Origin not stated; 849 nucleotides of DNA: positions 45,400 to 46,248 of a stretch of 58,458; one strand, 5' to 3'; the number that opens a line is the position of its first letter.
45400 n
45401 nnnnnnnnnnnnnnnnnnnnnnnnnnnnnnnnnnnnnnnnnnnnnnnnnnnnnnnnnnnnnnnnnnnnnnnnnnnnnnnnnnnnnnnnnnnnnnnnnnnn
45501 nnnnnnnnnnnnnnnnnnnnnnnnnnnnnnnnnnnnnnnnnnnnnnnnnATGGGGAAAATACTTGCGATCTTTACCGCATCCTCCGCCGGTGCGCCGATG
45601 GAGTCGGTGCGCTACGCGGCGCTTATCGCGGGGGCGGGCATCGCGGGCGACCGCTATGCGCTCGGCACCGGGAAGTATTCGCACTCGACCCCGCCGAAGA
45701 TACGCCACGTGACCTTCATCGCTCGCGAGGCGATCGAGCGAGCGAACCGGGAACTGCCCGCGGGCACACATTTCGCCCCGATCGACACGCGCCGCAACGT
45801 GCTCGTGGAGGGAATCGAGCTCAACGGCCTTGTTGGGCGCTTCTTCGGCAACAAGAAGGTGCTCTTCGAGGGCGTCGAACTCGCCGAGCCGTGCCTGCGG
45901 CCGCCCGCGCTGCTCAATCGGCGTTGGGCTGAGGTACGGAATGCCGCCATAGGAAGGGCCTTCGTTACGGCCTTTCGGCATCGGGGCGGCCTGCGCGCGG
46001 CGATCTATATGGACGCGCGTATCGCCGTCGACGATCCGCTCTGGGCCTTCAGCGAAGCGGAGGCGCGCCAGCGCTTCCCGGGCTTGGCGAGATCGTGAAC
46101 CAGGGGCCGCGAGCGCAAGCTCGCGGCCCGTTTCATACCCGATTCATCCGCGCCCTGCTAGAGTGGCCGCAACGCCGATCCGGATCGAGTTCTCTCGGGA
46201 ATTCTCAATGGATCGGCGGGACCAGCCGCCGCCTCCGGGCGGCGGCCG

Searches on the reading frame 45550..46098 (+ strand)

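Call 18: search_protein_families(library=pfam, proteins=[window:45550-46098:+], max_evalue=0.001)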
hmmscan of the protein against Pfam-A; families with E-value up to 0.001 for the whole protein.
window:45550-46098:+ (182 aa): 1 family
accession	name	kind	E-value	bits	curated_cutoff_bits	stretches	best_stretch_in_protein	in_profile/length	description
PF03473.23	MOSC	-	0.00015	22.2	22.7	1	52-164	10-119/120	MOSC domain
